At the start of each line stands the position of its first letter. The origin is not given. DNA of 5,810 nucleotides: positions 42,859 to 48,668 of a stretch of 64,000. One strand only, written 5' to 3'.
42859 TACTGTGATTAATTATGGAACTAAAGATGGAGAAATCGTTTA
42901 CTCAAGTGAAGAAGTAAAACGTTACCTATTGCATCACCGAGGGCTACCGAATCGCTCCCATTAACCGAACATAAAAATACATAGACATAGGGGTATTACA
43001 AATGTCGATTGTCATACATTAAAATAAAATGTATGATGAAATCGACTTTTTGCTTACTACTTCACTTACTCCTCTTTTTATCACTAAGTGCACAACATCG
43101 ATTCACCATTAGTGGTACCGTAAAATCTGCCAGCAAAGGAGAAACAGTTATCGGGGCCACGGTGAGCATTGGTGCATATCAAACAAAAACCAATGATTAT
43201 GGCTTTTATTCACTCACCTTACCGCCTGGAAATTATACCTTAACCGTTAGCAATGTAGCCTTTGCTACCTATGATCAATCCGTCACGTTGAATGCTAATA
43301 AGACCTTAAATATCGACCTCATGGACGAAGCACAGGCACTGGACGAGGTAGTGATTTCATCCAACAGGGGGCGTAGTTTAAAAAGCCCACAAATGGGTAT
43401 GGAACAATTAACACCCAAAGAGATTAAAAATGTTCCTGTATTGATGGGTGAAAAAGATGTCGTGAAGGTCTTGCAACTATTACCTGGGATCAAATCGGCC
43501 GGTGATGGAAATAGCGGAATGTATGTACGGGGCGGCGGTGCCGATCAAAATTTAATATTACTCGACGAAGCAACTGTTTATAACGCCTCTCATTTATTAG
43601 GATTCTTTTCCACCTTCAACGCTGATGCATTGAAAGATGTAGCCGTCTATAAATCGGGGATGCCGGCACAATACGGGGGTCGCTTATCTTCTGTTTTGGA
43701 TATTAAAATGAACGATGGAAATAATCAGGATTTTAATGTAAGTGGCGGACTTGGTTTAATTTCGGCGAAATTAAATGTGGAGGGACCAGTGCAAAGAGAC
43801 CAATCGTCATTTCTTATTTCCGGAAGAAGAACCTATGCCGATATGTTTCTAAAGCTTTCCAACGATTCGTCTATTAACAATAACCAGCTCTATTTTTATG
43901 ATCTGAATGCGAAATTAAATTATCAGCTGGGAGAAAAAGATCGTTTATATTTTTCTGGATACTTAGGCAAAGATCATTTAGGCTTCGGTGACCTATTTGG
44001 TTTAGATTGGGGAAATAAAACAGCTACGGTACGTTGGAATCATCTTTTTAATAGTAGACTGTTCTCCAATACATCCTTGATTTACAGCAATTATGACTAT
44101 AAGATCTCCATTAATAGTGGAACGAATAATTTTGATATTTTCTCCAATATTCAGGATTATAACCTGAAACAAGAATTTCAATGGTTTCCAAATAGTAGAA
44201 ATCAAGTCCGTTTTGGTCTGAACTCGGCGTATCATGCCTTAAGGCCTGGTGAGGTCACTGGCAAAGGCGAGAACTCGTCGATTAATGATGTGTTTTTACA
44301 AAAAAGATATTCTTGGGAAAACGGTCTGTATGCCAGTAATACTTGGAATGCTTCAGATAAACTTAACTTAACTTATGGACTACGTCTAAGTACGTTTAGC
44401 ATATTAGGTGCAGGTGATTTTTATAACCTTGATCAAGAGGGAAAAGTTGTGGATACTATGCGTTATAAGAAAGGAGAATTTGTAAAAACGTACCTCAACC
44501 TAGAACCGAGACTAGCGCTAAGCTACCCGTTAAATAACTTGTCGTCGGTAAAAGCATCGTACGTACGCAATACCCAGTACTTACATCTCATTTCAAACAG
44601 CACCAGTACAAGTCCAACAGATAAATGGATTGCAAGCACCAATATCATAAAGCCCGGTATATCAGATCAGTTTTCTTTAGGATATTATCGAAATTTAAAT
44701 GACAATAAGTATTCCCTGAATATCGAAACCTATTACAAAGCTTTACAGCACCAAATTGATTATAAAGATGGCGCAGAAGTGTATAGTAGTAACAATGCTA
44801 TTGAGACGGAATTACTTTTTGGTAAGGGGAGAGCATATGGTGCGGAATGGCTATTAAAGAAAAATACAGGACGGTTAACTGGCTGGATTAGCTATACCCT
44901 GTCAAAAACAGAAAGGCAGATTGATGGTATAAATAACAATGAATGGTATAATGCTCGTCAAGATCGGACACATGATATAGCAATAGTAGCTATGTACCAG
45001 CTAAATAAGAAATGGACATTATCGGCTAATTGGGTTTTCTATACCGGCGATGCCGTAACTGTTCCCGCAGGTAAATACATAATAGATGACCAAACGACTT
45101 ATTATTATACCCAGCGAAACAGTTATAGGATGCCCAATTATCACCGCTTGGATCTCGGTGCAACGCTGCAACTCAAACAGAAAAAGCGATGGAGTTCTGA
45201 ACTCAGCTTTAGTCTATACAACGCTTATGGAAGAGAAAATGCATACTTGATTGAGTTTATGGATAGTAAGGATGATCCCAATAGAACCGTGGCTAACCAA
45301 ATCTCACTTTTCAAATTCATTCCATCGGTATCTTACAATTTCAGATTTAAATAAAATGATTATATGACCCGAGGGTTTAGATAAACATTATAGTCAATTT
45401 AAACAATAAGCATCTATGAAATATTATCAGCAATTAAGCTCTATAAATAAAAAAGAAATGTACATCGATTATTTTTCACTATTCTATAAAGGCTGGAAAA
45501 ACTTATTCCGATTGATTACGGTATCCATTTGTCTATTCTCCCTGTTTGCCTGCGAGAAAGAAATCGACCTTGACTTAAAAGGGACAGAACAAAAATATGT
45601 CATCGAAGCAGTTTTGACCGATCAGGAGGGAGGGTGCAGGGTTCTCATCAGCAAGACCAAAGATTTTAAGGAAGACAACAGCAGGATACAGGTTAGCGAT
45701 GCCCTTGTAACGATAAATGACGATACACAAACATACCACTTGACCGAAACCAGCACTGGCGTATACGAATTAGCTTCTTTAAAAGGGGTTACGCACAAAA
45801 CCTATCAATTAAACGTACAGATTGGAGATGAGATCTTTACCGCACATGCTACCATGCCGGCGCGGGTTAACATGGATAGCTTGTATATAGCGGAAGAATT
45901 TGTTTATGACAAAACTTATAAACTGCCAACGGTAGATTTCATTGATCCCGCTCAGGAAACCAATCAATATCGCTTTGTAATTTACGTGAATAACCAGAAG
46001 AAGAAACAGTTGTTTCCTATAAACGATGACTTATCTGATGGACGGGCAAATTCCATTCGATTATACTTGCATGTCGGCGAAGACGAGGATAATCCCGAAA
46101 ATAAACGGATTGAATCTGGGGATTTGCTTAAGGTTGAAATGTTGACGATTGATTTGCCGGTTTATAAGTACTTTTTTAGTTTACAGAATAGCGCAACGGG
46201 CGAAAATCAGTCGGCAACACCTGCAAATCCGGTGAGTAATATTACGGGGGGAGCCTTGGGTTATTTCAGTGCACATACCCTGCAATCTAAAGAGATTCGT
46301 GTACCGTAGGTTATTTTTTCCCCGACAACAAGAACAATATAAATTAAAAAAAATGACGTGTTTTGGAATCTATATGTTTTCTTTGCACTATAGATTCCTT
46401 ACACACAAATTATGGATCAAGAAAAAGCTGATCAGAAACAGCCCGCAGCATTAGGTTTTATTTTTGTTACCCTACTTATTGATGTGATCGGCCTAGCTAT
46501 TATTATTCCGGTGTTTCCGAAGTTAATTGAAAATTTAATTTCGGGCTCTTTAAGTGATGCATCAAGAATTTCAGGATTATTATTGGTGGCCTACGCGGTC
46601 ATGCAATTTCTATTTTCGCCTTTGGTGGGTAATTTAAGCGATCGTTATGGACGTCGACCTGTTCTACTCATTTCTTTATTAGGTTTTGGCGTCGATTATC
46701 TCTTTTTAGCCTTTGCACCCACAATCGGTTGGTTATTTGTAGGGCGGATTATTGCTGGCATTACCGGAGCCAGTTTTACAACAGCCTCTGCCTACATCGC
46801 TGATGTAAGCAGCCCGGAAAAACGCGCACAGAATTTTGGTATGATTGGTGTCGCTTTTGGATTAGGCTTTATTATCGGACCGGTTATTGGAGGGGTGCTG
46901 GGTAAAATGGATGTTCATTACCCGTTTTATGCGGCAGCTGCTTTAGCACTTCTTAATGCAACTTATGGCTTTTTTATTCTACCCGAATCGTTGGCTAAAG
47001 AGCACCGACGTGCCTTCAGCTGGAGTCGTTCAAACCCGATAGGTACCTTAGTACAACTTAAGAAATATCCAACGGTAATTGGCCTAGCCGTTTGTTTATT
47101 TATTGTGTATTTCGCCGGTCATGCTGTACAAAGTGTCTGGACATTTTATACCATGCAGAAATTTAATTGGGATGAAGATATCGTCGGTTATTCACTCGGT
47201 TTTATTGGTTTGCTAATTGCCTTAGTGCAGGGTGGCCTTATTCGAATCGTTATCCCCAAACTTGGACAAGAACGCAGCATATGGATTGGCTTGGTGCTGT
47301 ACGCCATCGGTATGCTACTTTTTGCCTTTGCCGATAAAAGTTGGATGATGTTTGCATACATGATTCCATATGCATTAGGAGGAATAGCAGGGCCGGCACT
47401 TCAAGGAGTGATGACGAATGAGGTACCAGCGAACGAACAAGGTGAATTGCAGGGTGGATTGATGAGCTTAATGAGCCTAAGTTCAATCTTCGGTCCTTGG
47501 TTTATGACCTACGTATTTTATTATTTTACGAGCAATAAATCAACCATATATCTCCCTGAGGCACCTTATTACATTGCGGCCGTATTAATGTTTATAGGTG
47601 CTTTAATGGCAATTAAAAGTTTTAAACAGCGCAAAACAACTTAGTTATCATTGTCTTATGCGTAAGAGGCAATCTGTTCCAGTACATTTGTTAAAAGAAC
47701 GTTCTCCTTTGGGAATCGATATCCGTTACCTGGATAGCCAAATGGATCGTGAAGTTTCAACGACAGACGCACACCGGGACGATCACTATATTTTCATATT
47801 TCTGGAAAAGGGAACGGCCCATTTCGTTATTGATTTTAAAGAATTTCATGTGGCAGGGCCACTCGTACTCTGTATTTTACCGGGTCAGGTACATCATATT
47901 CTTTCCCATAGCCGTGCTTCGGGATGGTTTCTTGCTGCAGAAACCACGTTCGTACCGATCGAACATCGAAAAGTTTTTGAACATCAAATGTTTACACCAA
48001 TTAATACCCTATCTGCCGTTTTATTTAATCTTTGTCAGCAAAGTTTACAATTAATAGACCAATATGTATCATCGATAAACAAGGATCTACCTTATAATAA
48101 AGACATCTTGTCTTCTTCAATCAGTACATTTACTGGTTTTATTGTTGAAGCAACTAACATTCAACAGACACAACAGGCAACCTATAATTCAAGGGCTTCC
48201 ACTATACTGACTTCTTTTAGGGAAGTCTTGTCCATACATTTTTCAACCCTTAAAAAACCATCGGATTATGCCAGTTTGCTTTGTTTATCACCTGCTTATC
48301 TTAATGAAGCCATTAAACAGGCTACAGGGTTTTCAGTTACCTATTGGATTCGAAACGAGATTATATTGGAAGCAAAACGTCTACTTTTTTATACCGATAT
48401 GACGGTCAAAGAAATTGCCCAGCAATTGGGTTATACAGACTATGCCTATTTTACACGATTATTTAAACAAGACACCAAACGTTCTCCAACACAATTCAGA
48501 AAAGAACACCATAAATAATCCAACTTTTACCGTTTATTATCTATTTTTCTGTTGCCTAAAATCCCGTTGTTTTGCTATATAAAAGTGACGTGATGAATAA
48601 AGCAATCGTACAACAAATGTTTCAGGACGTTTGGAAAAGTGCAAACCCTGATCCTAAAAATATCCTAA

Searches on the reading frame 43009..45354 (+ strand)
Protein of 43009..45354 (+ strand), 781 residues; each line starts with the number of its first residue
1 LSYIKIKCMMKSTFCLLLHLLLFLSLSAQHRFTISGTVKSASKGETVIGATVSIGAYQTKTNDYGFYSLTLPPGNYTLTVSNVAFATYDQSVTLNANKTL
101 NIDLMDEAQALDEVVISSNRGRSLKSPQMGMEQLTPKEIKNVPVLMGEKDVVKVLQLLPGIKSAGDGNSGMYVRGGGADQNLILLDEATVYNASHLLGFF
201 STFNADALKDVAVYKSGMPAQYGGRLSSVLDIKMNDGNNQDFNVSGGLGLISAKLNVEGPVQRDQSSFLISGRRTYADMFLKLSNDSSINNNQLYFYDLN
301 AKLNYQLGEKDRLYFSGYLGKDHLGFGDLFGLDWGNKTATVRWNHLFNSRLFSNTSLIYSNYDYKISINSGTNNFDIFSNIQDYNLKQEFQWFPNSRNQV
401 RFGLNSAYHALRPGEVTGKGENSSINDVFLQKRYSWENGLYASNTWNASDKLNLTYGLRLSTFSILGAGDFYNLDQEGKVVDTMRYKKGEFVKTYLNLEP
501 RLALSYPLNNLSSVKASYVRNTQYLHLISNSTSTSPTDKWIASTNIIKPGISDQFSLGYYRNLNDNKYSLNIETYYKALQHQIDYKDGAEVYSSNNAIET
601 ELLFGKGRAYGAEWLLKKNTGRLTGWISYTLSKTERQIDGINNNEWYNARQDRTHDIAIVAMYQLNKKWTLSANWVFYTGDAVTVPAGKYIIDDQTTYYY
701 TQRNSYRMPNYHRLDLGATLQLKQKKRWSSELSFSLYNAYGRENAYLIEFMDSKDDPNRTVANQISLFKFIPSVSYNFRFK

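Call 77: search_protein_families(library=pfam, proteins=[window:43009-45354:+], max_evalue=0.00001)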
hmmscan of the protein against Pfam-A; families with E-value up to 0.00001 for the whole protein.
window:43009-45354:+ (781 aa): 4 families
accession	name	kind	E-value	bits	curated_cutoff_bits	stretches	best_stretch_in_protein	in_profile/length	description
PF00593.30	TonB_dep_Rec_b-barrel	-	2.2e-15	57.9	27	1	286-738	11-435/436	TonB dependent receptor-like, beta-barrel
PF13715.12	CarbopepD_reg_2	-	4.9e-15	55.8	32.2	1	34-116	1-88/88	CarboxypepD_reg-like domain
PF13620.12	CarboxypepD_reg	-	6.7e-15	55.6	32.3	1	33-104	1-79/82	Carboxypeptidase regulatory-like domain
PF07715.20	Plug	-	5.8e-09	36.9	23.9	1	147-225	21-102/107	TonB-dependent Receptor Plug Domain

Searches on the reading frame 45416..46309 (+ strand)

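Call 77: search_protein_families(library=pfam, proteins=[window:45416-46309:+], max_evalue=0.00001)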
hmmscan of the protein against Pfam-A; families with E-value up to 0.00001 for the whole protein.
window:45416-46309:+ (297 aa): 1 family
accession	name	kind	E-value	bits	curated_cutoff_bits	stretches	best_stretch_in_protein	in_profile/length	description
PF14054.11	DUF4249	-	2.7e-24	86.6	28.5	1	47-292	1-268/269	Domain of unknown function (DUF4249)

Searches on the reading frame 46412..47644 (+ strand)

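Call 77: search_protein_families(library=pfam, proteins=[window:46412-47644:+], max_evalue=0.00001)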
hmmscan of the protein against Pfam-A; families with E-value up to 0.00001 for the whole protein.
window:46412-47644:+ (410 aa): 2 families
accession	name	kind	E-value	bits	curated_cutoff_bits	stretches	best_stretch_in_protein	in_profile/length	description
PF07690.21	MFS_1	-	2.1e-50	172.1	33.4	2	18-290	2-271/347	Major Facilitator Superfamily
PF00083.30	Sugar_tr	-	2.3e-14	53.6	22.3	1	51-193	45-194/452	Sugar (and other) transporter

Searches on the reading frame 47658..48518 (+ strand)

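Call 77: search_protein_families(library=pfam, proteins=[window:47658-48518:+], max_evalue=0.00001)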
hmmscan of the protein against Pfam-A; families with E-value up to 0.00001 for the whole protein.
window:47658-48518:+ (286 aa): 2 families
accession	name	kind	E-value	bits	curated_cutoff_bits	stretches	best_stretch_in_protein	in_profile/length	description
PF12833.13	HTH_18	-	2.8e-20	72.8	33.6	1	204-282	1-79/80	Helix-turn-helix domain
PF00165.29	HTH_AraC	-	3.7e-14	52.9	26.6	1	246-282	7-42/42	Bacterial regulatory helix-turn-helix proteins, AraC family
